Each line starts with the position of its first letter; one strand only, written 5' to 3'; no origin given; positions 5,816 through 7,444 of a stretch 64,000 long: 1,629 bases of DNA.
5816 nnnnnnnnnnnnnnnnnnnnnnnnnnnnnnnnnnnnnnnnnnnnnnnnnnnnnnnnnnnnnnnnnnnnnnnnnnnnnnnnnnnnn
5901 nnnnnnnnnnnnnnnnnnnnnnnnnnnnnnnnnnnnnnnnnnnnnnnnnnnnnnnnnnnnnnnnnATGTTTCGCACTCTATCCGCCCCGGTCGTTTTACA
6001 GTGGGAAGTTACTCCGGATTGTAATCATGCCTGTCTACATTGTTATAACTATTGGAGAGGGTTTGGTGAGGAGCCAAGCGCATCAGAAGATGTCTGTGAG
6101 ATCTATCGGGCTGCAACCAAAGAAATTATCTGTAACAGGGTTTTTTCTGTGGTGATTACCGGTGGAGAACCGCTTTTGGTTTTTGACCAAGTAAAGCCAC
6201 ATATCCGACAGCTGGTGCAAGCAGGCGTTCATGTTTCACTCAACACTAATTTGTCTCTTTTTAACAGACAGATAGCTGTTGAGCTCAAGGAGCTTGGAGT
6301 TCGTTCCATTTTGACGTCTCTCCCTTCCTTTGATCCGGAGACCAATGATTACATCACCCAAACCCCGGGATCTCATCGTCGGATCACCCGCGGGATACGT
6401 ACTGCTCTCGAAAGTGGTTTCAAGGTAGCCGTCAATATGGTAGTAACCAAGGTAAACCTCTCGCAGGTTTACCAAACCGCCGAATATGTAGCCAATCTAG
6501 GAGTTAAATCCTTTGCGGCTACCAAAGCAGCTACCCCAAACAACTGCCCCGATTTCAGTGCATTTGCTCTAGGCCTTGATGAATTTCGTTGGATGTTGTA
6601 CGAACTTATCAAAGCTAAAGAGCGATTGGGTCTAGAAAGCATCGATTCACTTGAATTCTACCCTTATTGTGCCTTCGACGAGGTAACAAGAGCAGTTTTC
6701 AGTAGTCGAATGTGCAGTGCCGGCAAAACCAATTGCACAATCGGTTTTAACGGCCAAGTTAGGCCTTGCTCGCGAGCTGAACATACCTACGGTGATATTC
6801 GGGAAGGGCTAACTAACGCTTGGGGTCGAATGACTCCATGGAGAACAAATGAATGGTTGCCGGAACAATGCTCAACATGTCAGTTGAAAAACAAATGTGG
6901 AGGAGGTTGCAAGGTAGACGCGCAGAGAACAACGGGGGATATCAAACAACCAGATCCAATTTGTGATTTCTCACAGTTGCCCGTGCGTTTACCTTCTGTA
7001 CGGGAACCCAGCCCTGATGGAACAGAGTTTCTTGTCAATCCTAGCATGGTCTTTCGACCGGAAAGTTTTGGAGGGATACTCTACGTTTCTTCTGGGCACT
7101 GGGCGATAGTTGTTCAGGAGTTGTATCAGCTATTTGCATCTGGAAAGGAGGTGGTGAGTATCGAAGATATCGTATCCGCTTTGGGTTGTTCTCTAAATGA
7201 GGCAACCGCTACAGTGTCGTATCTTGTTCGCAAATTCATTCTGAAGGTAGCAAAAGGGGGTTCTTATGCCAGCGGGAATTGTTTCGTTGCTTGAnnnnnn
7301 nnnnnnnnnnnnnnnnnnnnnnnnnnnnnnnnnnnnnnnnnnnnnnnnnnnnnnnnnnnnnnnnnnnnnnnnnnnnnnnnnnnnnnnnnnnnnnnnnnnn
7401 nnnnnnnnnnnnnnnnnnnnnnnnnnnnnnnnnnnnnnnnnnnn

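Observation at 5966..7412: Radical-SAM/SPASM maturase with an overlapping 48-aa Cys/Asp/Gly-rich peptide: a candidate new RiPP (ranthipeptide/SCIFF- or sactipeptide-like) pair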

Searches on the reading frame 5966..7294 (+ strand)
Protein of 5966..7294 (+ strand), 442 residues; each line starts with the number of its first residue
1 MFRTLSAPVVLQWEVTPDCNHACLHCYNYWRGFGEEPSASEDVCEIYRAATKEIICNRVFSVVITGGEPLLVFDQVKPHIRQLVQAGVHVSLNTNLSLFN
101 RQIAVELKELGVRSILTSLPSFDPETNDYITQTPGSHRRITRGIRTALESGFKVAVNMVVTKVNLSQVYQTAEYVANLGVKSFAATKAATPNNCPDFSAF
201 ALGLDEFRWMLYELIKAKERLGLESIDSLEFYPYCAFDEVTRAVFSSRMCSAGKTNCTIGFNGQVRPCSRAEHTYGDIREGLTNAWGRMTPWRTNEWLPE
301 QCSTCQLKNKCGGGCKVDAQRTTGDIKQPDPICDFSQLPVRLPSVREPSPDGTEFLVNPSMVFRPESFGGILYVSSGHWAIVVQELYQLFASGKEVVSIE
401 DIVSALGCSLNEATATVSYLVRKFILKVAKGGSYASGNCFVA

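Call 6: search_protein_families(library=ncbifam, proteins=[window:5966-7294:+], max_evalue=0.01)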
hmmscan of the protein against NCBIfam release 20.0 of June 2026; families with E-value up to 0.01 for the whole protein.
window:5966-7294:+ (442 aa): 65 families (the best 25 are shown)
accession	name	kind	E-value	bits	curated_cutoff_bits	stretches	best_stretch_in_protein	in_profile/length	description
TIGR04303.1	GeoRSP_rSAM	equivalog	5.3e-32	111.7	400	1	5-333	1-324/325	GeoRSP system radical SAM/SPASM protein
TIGR04545.1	rSAM_ahbD_hemeb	equivalog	1.3e-29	103.7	500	2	11-183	2-170/339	heme b synthase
TIGR04055.1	rSAM_NirJ2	equivalog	3e-29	102.6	500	1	11-335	2-324/326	putative heme d1 biosynthesis radical SAM protein NirJ2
TIGR03962.1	mycofact_rSAM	equivalog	5.6e-25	88.2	265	1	3-336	6-334/339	mycofactocin radical SAM maturase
TIGR04053.2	TIGR04053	equivalog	2e-24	86.5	395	2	6-183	5-181/366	TIGR04053 family radical SAM/SPASM domain-containing protein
TIGR02668.1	moaA_archaeal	equivalog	3.3e-22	78.8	325.25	1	11-281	12-278/303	GTP 3',8-cyclase MoaA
NF047865.1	rSAM_PapB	equivalog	1.3e-21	77.2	340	1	14-329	8-330/330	PapB family radical SAM/SPASM ranthipeptide maturase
TIGR04347.1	pseudo_SAM_Halo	equivalog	3.3e-21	76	525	2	7-184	37-208/390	TIGR04347 family pseudo-SAM/SPASM protein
TIGR02109.1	PQQ_syn_pqqE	equivalog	4.4e-21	75.2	381.35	2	250-340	239-337/358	pyrroloquinoline quinone biosynthesis protein PqqE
TIGR04133.1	rSAM_w_lipo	hypoth_equivalog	2e-20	73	425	1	11-314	26-330/350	TIGR04133 family radical SAM/SPASM protein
TIGR04546.1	rSAM_ahbC_deAc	equivalog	1.3e-19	70.3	650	2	8-171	39-196/390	12,18-didecarboxysiroheme deacetylase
NF001199.0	PRK00164.2-1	equivalog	4.1e-19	68.8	231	1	11-179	14-179/308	GTP 3',8-cyclase MoaA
TIGR02666.1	moaA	equivalog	4.5e-19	68.6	284.05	1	14-179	15-184/336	GTP 3',8-cyclase MoaA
TIGR04051.1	rSAM_NirJ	equivalog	1.9e-18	66.6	515.45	2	8-183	2-171/354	heme d1 biosynthesis radical SAM protein NirJ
TIGR04340.1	rSAM_ACGX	hypoth_equivalog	3.2e-18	66.1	400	2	11-193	5-186/341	radical SAM/SPASM domain protein, ACGX system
TIGR04085.1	rSAM_more_4Fe4S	domain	6e-12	45.8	27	1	250-333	1-93/93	SPASM domain-containing protein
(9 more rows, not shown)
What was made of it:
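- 6713..6964 (+): SPASM domain (residues 250-333): C250-x12-G263-x4-C268 ... C302-x2-C305-x5-C311-x3-C315 ... C333. TIGR04085 covers residues 250-333 (call 6).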

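Call 7: search_protein_families(library=pfam, proteins=[window:5966-7294:+], max_evalue=0.01)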
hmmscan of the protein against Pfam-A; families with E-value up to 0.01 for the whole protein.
window:5966-7294:+ (442 aa): 3 families
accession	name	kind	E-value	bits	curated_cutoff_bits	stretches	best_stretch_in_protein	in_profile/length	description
PF04055.27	Radical_SAM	-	2.2e-21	77.2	29.5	1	14-174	2-165/166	Radical SAM superfamily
PF13353.11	Fer4_12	-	3.8e-05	24.4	22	1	18-109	14-99/137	4Fe-4S single cluster domain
PF13186.11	SPASM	-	0.00016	22.3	21.5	1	250-306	1-67/67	Iron-sulfur cluster-binding domain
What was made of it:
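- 5966..7294 (+): Radical SAM/SPASM peptide maturase gene (442 aa) with a C-terminal RRE-like domain. PF04055, PF13186 and TIGR04085 are above their cutoffs (calls 6, 7).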

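Call 15: find_homologous_proteins(query=window:5966-7294:+, max_evalue=1e-10)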
Query window:5966-7294:+ (442 aa): 1100 proteins with E <= 1e-10 among 7404 candidates; the best 120 are listed.
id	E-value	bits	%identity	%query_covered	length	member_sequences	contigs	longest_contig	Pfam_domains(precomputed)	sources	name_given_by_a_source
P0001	0.0e+0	1015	98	100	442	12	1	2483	PF04055.28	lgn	-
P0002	2.3e-174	599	61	97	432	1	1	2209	PF04055.28,PF13353.12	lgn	-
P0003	1.1e-169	583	60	97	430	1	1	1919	PF04055.28,PF13353.12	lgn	-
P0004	3.7e-151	522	55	98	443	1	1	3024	PF04055.28,PF13353.12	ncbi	-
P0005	1.1e-147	511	55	96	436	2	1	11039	PF04055.28,PF13353.12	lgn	-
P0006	2.4e-147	510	54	97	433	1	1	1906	PF04055.28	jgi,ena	-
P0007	2.4e-141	490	53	97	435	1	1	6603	PF04055.28,PF13353.12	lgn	-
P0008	8.8e-141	488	53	95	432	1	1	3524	PF04055.28,PF13353.12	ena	-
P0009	1.3e-140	487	61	77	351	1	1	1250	PF04055.28,PF13353.12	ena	-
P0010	3.3e-140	486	52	98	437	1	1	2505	PF04055.28,PF13353.12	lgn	-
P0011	2.1e-138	480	53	95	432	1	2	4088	PF04055.28,PF13353.12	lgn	-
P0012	3.2e-135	470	50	97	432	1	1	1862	PF13186.12,PF04055.28,PF13353.12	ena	-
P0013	7.8e-134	465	49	97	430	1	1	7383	PF04055.28,PF13353.12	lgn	-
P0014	9.8e-134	465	51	96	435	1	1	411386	PF04055.28,PF13353.12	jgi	jgi:radical SAM protein with 4Fe4S-binding SPASM domain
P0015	1.3e-133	464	48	98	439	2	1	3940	PF13186.12,PF04055.28,PF13353.12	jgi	-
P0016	2.1e-133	464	52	97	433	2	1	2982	PF04055.28,PF13353.12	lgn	-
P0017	1.1e-132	461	49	97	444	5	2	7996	PF04055.28,PF13353.12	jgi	-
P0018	2.1e-132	460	49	99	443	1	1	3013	PF04055.28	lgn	-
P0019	3.9e-132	459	51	97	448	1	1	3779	PF13186.12,PF04055.28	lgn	-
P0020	1.6e-131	457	50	98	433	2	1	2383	PF04055.28,PF13353.12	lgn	-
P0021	1.4e-130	454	50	97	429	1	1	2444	PF04055.28,PF13353.12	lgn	-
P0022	1.9e-130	454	48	97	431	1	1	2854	PF04055.28,PF13353.12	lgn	-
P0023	9.5e-130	452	50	96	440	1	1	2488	PF04055.28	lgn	-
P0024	2.1e-129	450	50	96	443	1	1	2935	PF04055.28,PF13353.12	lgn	-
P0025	3.1e-129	450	48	96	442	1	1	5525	PF04055.28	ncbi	-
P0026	1.1e-128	448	49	96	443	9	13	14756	PF04055.28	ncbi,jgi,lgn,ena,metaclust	metaclust:\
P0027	1.2e-127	445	50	97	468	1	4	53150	PF04055.28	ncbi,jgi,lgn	ncbi:MAG: radical SAM protein [Patescibacteria group bacterium]|jgi:radical SAM protein with 4Fe4S-b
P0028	2.2e-127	444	47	97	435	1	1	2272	PF04055.28,PF13353.12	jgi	jgi:AdoMet-dependent heme synthase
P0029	7.5e-127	442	46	99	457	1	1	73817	PF04055.28,PF13353.12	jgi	jgi:pyrroloquinoline quinone biosynthesis protein E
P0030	7.7e-126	439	45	97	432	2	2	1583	PF13186.12,PF04055.28,PF13353.12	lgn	-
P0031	1.5e-125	438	47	98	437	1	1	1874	PF04055.28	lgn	-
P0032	1.7e-125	438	48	97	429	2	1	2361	PF13186.12,PF04055.28,PF13353.12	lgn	-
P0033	5.6e-125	436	48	97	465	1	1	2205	PF04055.28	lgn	-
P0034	2.0e-124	434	46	98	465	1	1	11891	PF04055.28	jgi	jgi:radical SAM protein with 4Fe4S-binding SPASM domain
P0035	5.7e-123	429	47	96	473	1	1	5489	PF04055.28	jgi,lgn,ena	-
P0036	5.7e-123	429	47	97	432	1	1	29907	PF04055.28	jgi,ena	-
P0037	7.0e-123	429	47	97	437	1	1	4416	PF04055.28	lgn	-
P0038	5.8e-121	423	49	88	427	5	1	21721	PF04055.28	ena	-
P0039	7.4e-121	422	47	98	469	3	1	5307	PF04055.28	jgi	jgi:radical SAM protein with 4Fe4S-binding SPASM domain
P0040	5.9e-120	419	47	97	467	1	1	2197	PF04055.28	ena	-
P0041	2.7e-119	417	47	97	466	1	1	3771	PF04055.28,PF13353.12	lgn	-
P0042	8.7e-119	415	47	96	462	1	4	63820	PF04055.28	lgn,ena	-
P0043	1.9e-118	414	46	96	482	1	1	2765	PF04055.28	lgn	-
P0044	2.1e-118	414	47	96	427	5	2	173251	PF04055.28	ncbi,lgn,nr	ncbi:MAG: Antilisterial bacteriocin subtilosin biosynthesis protein AlbA [Microgenomates group bacte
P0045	3.2e-118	414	46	96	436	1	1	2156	PF04055.28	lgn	-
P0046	3.8e-118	413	45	96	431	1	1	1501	PF04055.28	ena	-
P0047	3.9e-118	413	46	97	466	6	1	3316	PF04055.28,PF13353.12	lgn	-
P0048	6.6e-118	413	46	96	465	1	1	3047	PF04055.28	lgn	-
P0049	8.1e-118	412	46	96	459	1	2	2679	PF04055.28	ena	-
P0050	1.4e-117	411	46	96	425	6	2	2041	PF04055.28,PF13353.12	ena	-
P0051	1.4e-117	411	46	96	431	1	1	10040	PF04055.28,PF13353.12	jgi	jgi:radical SAM protein with 4Fe4S-binding SPASM domain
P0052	3.7e-117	410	48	98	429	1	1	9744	PF04055.28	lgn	-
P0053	5.5e-117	410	46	96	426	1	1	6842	PF04055.28,PF13353.12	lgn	-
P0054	1.5e-116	408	43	96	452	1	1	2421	PF04055.28,PF13353.12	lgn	-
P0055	3.9e-116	407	45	94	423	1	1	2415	PF04055.28,PF13353.12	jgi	jgi:radical SAM protein with 4Fe4S-binding SPASM domain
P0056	4.5e-116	407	45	96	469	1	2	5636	PF04055.28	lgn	-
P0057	6.0e-116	406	44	96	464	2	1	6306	PF04055.28,PF13353.12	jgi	jgi:radical SAM protein with 4Fe4S-binding SPASM domain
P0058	7.4e-116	406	48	93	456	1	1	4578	PF04055.28,PF13353.12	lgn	-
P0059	1.3e-115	405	51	85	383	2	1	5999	PF04055.28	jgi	-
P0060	6.6e-115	403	47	96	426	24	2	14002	PF04055.28,PF13353.12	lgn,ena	-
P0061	7.9e-115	402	45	99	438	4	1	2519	PF04055.28,PF13353.12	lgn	-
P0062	2.1e-114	401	45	96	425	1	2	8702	PF04055.28,PF13353.12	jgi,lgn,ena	-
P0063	5.5e-114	400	45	96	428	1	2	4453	PF04055.28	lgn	-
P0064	6.4e-114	399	45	97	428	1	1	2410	PF04055.28,PF13353.12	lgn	-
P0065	1.5e-113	398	45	98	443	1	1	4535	PF04055.28,PF13353.12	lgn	-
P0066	2.9e-113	397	43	96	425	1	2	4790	PF04055.28,PF13353.12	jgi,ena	-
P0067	4.5e-113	397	44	98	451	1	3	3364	PF04055.28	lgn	-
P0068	5.6e-113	396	45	99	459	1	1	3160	PF04055.28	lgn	-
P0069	9.1e-113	396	53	77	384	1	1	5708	PF04055.28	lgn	-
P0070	1.1e-112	395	44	96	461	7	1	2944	PF04055.28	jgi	-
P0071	1.1e-111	392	45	96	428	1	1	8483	PF13186.12,PF04055.28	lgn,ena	-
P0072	1.2e-111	392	47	94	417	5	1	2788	PF04055.28,PF13353.12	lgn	-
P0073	2.2e-111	391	44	98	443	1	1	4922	PF04055.28,PF13353.12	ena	-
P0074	3.4e-111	390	44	97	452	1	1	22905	PF04055.28,PF13353.12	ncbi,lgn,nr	ncbi:MAG: radical SAM protein [Candidatus Daviesbacteria bacterium]|nr:radical SAM protein [Candidat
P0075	5.4e-111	390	43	96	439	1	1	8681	PF04055.28,PF13353.12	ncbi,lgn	-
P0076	1.1e-110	389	43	94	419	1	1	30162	PF04055.28,PF13353.12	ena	-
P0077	1.4e-110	388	44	97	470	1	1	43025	PF04055.28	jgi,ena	-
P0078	2.4e-110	388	42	98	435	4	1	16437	PF04055.28,PF13353.12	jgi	-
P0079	2.4e-110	388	47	88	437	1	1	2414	PF04055.28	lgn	-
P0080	3.4e-110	387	48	89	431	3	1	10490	PF04055.28,PF13353.12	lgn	-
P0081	7.2e-110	386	44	96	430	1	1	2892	PF04055.28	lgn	-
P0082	2.9e-108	381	44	97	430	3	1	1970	PF04055.28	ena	-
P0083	5.4e-108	380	47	96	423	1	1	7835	PF04055.28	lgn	-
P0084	5.6e-108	380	42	96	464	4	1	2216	PF04055.28,PF13353.12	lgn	-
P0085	1.7e-107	378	46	95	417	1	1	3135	PF04055.28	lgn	-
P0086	3.9e-107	377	47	89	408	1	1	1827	PF04055.28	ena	-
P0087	1.6e-106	375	43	94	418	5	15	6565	PF04055.28,PF13353.12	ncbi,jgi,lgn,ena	-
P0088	1.7e-106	375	44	97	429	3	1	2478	PF04055.28,PF13353.12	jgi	-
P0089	4.9e-106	373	43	96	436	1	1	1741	PF13186.12,PF04055.28,PF13353.12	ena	-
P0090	8.8e-106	373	41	97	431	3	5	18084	PF04055.28,PF13353.12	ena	-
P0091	1.1e-105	372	43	96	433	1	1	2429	PF04055.28,PF13353.12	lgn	-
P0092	1.3e-104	369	43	96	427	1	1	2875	PF04055.28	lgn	-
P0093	1.7e-104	368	43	97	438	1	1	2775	PF04055.28,PF13353.12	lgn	-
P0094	2.1e-104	368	44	96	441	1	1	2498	PF04055.28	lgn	-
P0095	4.2e-104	367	42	98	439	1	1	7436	PF13186.12,PF04055.28,PF13353.12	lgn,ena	-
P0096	5.0e-104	367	39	97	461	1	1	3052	PF04055.28,PF13353.12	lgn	-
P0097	1.0e-103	366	46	90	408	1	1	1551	PF04055.28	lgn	-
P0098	1.9e-103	365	42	97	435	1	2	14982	PF04055.28,PF13353.12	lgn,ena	-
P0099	3.6e-103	364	42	97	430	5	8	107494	PF04055.28,PF13353.12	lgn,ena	-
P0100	5.6e-103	363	42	96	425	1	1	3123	PF04055.28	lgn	-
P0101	1.1e-102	362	43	96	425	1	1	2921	PF04055.28,PF13353.12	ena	-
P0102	1.7e-102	362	42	95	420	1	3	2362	PF04055.28,PF13353.12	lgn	-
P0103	4.5e-102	360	42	97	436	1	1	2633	PF04055.28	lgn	-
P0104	3.4e-101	357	41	96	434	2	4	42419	PF04055.28,PF13353.12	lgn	-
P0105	3.8e-101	357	43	96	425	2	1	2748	PF04055.28,PF13353.12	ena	-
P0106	5.0e-101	357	42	97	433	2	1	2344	PF04055.28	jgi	jgi:radical SAM protein with 4Fe4S-binding SPASM domain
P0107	9.5e-101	356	41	96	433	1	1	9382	PF04055.28,PF13353.12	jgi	jgi:radical SAM protein with 4Fe4S-binding SPASM domain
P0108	2.2e-100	355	41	97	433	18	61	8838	PF13186.12,PF04055.28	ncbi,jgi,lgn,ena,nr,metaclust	ncbi:MAG TPA: radical SAM protein [bacterium]|nr:radical SAM protein [bacterium] HOV97743.1 radical 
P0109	4.6e-100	354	40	97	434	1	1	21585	PF04055.28,PF13353.12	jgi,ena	-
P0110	7.9e-100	353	41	97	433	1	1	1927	PF13186.12,PF04055.28,PF13353.12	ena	-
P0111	1.0e-99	353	42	96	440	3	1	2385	PF04055.28,PF13353.12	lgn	-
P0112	2.5e-99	351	41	97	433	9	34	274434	PF13186.12,PF04055.28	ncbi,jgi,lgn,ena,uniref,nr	ncbi:MAG: Radical SAM domain protein [candidate division WWE3 bacterium GW2011_GWF1_42_14]|uniref:Ra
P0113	3.8e-99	351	41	97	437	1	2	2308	PF04055.28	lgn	-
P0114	1.4e-98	349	41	96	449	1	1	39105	PF04055.28,PF13353.12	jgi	-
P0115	1.6e-98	349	39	97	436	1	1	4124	PF04055.28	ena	-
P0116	1.6e-98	349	42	97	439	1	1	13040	PF04055.28,PF13353.12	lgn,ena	-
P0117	3.9e-97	344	40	97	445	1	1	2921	PF04055.28,PF13353.12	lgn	-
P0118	7.4e-97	343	39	96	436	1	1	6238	PF04055.28,PF13353.12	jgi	-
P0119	9.2e-96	340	40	97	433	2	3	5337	PF13186.12,PF04055.28,PF13353.12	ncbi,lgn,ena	-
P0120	1.2e-95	339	40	97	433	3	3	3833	PF04055.28,PF13353.12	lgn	-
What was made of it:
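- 5966..7294 (+): There are 1100 homologues at E<=1e-10, most aligning over 94-99% of the query length (call 15).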

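Call 17: find_encoding_contigs(protein=P0001, flank=5000, max_places=4)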
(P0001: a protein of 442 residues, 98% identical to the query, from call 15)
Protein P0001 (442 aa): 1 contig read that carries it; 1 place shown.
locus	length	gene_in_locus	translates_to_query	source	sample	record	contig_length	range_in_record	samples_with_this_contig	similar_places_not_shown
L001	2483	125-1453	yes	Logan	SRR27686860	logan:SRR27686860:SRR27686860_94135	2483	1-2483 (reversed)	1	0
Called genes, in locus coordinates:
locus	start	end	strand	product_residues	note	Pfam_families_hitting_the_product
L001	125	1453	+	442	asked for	PF04055:Radical_SAM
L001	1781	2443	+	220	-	-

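Call 18: find_encoding_contigs(protein=P0005, flank=5000, max_places=3)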
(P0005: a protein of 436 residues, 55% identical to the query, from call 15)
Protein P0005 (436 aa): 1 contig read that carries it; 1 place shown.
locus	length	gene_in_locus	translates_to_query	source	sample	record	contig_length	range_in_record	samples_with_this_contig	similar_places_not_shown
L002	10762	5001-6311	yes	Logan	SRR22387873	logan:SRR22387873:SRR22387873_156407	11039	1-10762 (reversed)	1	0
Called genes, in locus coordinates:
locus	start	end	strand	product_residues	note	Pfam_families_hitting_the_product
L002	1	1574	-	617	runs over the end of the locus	?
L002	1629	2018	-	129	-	PF00072:Response_reg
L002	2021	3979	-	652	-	PF01590:GAF (weak), PF13185:GAF_2, PF00512:HisKA, PF02518:HATPase_c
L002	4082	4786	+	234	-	PF08241:Methyltransf_11 (weak)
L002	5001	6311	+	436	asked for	PF04055:Radical_SAM, PF13353:Fer4_12 (weak)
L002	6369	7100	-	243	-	-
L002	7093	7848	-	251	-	-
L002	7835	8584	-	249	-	-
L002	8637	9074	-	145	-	PF00334:NDK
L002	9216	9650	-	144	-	PF00293:NUDIX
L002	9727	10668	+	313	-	PF00535:Glycos_transf_2, PF13641:Glyco_tranf_2_3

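Call 22: find_related_loci(query=A1, collection=genome_contigs, flank=5000)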
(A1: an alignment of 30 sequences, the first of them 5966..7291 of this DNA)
Query A1 (442 aa) in genome_contigs; peptide patterns used: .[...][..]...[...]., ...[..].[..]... (x = any residue, [..] = any of these).
202 stretches matched a pattern; 154 encode a relative of the query (tblastn E <= 1e-3); the best 80 are kept; 80 distinct loci.
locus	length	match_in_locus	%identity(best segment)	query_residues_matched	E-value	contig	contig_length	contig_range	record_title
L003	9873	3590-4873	49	3-426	1e-133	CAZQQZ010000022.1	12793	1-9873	MAG TPA_asm: uncultured Candidatus Saccharibacteria bacterium isolate SRP118108_co3_458 genome assembly, contig: NODE_35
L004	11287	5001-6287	46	1-426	6e-121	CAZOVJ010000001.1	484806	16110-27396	MAG TPA_asm: uncultured Gammaproteobacteria bacterium isolate SRP068000_co4_46 genome assembly, contig: NODE_3_length_48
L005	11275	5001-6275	48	1-426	7e-121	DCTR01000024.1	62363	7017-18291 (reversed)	MAG TPA_asm: Candidatus Shapirobacteria bacterium UBA1435 UBA1435_contig_24612, whole genome shotgun sequence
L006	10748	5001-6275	47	1-426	5e-120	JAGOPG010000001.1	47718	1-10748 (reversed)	Candidatus Shapirobacteria bacterium isolate Go_SlDig_bin_323 Go_SlDig_1919_length_47718_cov_11.809985, whole genome sho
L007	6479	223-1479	45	1-419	8e-119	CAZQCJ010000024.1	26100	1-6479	MAG TPA_asm: uncultured Gammaproteobacteria bacterium isolate SRP067234_co1_244 genome assembly, contig: k99_57576, whol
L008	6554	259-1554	44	1-427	2e-115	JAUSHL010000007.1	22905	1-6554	MAG: Candidatus Daviesbacteria bacterium isolate E14_metabat.bin.192 E14_k141_1412437, whole genome shotgun sequence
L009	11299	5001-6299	42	1-433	3e-112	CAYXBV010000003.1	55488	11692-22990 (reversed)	MAG TPA_asm: uncultured Gammaproteobacteria bacterium isolate SRP191223_co1_10 genome assembly, contig: NODE_341_length_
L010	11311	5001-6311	42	1-427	4e-110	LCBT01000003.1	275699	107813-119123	MAG: Candidatus Daviesbacteria bacterium GW2011_GWA1_41_61 UU73_C0003, whole genome shotgun sequence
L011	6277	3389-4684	41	1-428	9e-105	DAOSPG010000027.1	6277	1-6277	MAG TPA_asm: bacterium isolate AMR_MDS_2325 NODE_12534_length_6277_cov_24.148345, whole genome shotgun sequence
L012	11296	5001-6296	41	1-428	8e-105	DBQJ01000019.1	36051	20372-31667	MAG TPA_asm: candidate division WWE3 bacterium UBA1397 UBA1397_contig_25070, whole genome shotgun sequence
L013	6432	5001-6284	39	1-428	4e-104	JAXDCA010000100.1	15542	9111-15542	MAG: Bellilinea sp. isolate POMEDNA-B32 Raw1_k127_1469947, whole genome shotgun sequence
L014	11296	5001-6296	41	1-428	1e-102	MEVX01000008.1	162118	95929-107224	MAG: candidate division WWE3 bacterium RIFOXYB1_FULL_43_24 rifoxyb1_full_scaffold_250, whole genome shotgun sequence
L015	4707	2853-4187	40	1-440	5e-101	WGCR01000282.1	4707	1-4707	MAG: Anaerolineae bacterium isolate S145_12 k151_20860, whole genome shotgun sequence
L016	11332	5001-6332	40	1-434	3e-100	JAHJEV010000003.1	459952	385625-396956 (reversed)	MAG: Patescibacteria group bacterium isolate Modern_marine_glass_biofilm.mb.140 Modern_marine_gla.mb.140_k141_410344, wh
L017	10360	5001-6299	41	1-426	3e-104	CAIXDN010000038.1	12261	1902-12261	Candidatus Uhrbacteria bacterium isolate Kiruna3_bin-2585 genome assembly, contig: bin-2585:38/81, whole genome shotgun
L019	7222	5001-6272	37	1-427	2e-92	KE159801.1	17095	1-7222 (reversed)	Lachnospiraceae bacterium 10-1 genomic scaffold acPFo-supercont1.11, whole genome shotgun sequence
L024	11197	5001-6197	37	1-394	1e-82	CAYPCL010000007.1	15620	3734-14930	MAG TPA_asm: uncultured Candidatus Saccharibacteria bacterium isolate binchicken_co17_403 genome assembly, contig: NODE_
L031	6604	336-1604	37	2-427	4e-79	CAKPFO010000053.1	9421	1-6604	MAG: uncultured Clostridia bacterium isolate REFINED_METABAT215_TOP10_CONTIGS_1500_ASSEMBLY_K77_MERGED__Hadza_MoBio_hadz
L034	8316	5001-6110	39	1-368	4e-78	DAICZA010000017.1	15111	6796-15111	MAG TPA_asm: bacterium isolate clean1989 NODE_17_length_15111_cov_4.001330, whole genome shotgun sequence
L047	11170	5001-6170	36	1-390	2e-73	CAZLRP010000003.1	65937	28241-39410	MAG TPA_asm: uncultured Candidatus Saccharibacteria bacterium isolate binchicken_co220_141 genome assembly, contig: NODE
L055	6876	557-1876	31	1-437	2e-70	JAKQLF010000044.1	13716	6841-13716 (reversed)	MAG: Bacteroidota bacterium isolate USDV_maxbin.163 k141_1851273, whole genome shotgun sequence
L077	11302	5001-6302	28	1-430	2e-58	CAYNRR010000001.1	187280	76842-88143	MAG TPA_asm: uncultured Eubacteriales bacterium isolate SRP225648_co1_177 genome assembly, contig: NODE_32_length_187280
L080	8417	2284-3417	34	7-382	1e-57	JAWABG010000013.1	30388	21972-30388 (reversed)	MAG: Candidatus Woesearchaeota archaeon isolate JZ-4_201803_bins_322 JZ-4_201803_bins_322_scaffold_13, whole genome shot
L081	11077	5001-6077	32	1-354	1e-57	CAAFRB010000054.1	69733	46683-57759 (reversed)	MAG TPA_asm: Clostridia bacterium, isolate HGM13621, WGS project CAAFRB010000000 data, contig: SRS259555_50_k89_50649, w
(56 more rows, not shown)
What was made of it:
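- In other genomes the cassette lies inside large chromosomal contigs of 275-485 kb (L004, L010, L016; call 22).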
